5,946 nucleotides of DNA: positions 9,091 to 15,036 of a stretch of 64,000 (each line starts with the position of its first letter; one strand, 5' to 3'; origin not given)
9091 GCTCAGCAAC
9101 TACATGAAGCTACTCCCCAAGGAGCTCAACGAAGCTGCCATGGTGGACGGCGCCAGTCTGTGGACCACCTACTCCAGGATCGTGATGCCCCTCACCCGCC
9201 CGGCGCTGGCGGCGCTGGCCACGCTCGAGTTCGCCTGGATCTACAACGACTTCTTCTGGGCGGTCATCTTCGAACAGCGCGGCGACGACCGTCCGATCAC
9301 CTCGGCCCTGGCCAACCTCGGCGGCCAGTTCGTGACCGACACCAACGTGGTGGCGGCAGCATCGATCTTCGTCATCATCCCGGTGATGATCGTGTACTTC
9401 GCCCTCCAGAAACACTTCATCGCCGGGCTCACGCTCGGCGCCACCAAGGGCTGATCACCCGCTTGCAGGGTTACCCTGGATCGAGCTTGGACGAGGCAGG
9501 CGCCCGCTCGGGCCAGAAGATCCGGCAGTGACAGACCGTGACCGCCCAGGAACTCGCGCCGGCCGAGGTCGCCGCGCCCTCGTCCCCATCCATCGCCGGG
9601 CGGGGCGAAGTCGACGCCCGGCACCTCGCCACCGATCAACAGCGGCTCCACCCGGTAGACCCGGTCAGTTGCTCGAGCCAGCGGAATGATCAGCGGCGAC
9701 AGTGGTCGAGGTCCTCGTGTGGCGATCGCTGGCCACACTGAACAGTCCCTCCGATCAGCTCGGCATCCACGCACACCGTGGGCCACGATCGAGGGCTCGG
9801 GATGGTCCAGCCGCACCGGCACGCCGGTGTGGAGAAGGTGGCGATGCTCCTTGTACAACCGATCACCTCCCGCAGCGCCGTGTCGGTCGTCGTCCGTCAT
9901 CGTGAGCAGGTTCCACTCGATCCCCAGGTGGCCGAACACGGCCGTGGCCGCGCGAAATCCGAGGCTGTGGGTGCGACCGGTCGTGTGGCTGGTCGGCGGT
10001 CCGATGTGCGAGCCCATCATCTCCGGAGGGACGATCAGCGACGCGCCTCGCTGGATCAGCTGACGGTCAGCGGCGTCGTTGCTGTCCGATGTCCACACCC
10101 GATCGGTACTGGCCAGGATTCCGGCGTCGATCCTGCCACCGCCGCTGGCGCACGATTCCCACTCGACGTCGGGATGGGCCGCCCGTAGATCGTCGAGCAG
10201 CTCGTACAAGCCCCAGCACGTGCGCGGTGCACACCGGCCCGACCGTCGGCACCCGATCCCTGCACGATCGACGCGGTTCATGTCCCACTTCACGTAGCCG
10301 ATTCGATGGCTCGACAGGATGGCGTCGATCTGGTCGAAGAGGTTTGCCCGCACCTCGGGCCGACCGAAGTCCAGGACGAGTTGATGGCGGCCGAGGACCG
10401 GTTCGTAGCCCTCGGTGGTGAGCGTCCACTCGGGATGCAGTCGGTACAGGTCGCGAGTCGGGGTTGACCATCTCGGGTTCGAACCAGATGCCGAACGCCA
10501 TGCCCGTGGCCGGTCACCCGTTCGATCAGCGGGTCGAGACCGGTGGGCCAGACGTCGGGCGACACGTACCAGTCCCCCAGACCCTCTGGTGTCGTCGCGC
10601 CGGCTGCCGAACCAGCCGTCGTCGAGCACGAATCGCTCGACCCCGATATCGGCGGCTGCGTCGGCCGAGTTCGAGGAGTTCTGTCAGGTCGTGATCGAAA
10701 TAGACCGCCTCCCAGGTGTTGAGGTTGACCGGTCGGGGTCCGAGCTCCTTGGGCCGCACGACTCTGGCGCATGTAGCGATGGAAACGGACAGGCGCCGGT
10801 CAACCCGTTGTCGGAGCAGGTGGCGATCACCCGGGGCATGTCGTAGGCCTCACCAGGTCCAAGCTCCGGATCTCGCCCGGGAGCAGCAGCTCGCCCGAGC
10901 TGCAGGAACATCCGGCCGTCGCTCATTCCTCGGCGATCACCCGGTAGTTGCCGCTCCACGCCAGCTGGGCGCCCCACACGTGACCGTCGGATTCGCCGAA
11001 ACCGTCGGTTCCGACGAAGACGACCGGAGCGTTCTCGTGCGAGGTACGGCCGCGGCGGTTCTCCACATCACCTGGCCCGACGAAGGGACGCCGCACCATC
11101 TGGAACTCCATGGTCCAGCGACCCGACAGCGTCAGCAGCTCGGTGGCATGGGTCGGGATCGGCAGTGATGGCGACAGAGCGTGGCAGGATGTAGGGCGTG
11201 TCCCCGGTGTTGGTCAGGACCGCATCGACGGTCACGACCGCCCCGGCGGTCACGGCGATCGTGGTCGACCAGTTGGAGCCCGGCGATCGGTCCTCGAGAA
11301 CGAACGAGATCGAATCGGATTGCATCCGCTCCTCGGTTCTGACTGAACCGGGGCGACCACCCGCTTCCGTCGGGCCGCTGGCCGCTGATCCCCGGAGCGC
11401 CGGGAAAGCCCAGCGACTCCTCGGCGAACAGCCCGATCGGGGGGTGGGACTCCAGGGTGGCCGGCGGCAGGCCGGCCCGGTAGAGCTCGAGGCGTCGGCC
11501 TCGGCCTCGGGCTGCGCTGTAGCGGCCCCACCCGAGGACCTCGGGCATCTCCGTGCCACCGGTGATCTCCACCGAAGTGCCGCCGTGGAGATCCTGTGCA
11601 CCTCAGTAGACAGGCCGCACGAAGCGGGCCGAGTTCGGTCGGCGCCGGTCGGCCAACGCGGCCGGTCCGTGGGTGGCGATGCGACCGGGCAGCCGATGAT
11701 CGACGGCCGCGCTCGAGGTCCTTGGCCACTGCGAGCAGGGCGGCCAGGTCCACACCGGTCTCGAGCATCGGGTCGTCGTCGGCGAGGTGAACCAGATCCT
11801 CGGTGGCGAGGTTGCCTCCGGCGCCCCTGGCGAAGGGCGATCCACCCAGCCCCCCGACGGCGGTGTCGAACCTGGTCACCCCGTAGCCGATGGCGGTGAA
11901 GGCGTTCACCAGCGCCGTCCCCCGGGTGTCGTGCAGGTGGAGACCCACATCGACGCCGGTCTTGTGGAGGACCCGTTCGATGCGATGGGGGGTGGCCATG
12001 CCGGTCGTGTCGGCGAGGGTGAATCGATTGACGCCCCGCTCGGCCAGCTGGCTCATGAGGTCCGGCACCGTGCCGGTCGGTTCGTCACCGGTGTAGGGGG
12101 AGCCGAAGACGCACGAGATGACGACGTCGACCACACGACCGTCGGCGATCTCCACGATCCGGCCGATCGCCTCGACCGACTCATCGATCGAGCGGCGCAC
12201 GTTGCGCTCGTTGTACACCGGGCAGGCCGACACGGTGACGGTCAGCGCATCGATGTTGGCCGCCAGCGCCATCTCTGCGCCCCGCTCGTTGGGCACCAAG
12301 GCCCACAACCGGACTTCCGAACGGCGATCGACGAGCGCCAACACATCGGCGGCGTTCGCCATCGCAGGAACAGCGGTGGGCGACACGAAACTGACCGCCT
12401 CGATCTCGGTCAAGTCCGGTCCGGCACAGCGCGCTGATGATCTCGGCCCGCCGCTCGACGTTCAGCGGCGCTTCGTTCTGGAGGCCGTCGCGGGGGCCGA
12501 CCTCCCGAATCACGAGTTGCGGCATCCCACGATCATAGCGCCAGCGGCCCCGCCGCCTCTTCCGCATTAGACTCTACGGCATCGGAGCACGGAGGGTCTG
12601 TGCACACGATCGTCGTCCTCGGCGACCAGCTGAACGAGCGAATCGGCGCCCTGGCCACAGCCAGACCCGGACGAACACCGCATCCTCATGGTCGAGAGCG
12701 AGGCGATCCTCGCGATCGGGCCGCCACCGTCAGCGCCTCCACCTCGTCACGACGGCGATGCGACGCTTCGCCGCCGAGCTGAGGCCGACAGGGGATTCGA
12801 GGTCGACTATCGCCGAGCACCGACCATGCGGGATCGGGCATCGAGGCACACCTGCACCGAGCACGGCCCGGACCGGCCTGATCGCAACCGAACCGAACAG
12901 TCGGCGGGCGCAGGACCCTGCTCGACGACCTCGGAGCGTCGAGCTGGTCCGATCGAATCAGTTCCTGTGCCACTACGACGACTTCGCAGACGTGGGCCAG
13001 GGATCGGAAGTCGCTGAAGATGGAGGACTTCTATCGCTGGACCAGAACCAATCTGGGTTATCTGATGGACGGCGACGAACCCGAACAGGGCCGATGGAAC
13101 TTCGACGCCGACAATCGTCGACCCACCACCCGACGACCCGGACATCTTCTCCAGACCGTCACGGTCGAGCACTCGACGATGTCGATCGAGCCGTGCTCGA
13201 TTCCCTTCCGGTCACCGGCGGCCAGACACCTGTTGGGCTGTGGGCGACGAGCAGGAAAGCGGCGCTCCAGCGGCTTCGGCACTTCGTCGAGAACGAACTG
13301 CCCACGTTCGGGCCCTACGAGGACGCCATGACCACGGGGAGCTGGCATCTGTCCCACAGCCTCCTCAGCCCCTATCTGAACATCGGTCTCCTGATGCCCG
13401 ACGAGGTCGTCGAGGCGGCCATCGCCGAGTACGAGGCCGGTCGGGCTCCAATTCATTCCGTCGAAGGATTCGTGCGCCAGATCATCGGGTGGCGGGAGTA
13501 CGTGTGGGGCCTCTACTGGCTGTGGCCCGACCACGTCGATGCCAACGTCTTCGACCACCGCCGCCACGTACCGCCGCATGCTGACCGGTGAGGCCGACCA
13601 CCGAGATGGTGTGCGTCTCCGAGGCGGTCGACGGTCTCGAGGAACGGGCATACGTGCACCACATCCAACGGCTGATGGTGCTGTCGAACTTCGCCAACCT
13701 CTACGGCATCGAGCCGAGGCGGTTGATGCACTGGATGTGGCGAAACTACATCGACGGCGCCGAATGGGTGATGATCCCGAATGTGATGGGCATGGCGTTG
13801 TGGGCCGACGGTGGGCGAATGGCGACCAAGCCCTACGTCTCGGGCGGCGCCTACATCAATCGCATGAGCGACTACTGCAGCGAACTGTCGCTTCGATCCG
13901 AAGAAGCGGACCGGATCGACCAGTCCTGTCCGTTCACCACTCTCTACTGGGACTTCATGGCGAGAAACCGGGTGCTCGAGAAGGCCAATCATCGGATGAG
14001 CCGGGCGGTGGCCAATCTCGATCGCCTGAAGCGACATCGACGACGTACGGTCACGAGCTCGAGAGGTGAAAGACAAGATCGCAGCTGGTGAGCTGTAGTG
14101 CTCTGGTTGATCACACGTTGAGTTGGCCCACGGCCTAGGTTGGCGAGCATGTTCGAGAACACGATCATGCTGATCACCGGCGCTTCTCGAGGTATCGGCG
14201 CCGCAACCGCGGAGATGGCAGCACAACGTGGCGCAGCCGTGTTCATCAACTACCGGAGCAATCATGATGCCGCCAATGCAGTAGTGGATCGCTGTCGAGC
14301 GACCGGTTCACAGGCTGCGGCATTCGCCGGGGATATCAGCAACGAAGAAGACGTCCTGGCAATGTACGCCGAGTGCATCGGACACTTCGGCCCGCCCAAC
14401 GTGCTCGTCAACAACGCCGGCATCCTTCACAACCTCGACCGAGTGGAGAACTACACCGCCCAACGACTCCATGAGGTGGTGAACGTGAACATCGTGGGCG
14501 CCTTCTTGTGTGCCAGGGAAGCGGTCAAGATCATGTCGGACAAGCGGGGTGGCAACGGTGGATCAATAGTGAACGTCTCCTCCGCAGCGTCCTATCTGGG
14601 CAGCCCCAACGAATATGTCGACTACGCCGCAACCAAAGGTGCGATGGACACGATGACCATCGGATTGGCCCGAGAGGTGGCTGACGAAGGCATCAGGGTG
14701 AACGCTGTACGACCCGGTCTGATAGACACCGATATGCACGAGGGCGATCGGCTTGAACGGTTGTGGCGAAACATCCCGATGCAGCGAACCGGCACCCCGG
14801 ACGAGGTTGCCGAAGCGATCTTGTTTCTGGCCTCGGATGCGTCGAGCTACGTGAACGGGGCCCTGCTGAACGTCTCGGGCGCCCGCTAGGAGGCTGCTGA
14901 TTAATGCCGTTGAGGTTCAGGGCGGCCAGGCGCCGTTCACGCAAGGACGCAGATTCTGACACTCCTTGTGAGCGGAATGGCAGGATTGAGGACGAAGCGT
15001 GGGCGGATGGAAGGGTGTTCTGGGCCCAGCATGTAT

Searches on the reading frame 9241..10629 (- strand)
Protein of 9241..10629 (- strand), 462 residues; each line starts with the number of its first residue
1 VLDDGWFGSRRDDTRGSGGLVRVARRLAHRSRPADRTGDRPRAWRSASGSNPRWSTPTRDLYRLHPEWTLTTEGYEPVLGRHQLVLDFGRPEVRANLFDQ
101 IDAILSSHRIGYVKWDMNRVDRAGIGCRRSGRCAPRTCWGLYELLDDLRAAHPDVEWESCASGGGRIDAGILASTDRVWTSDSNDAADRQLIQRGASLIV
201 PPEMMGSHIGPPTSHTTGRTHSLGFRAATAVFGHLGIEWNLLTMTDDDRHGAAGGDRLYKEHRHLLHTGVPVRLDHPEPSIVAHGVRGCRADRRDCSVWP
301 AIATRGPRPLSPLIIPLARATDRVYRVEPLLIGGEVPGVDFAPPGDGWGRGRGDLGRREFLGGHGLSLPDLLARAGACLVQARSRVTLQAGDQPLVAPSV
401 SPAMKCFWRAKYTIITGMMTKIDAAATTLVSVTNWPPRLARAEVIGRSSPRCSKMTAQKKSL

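Call 41: search_protein_families(library=pfam, proteins=[window:9241-10629:-], max_evalue=0.001)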
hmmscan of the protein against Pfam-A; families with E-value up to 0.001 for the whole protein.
window:9241-10629:- (462 aa): 1 family
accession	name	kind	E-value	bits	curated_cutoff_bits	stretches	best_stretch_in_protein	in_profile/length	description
PF02065.24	Melibiase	-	3.6e-67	227.2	27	1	2-269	77-347/347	Melibiase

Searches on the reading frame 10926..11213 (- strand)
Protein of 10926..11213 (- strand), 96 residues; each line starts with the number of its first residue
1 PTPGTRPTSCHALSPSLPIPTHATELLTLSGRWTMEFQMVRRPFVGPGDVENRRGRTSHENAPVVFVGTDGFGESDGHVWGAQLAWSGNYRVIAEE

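Call 41: search_protein_families(library=pfam, proteins=[window:10926-11213:-], max_evalue=0.001)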
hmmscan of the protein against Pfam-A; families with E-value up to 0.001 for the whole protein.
window:10926-11213:- (96 aa): 1 family
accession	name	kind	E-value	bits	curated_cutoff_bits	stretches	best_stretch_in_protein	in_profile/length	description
PF16875.11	Glyco_hydro_36N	-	6.7e-24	85.2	27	1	12-95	146-230/253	Glycosyl hydrolase family 36 N-terminal domain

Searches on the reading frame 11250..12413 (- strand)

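Call 41: search_protein_families(library=pfam, proteins=[window:11250-12413:-], max_evalue=0.001)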
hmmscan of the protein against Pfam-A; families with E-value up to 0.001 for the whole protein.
window:11250-12413:- (387 aa): 1 family
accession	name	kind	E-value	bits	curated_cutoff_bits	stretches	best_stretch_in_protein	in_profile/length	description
PF00682.25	HMGL-like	-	1.1e-24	87.8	29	1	4-231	40-258/260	HMGL-like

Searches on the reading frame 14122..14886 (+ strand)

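Call 55: search_protein_families(library=pfam, proteins=[window:14122-14886:+], max_evalue=0.001)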
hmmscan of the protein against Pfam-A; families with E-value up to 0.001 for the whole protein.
window:14122-14886:+ (255 aa): 4 families
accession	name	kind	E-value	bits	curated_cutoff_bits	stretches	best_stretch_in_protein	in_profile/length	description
PF13561.12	adh_short_C2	-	2.9e-55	187.9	27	1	20-253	1-233/236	Enoyl-(Acyl carrier protein) reductase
PF00106.31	adh_short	-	3.5e-49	167.4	26.6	1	15-208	2-189/195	short chain dehydrogenase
PF08659.16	KR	-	7.1e-13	49.3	22.6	1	16-196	3-173/180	KR domain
PF23441.1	SDR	-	1.8e-06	28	27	1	10-208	4-201/258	SDR-like rossmann domain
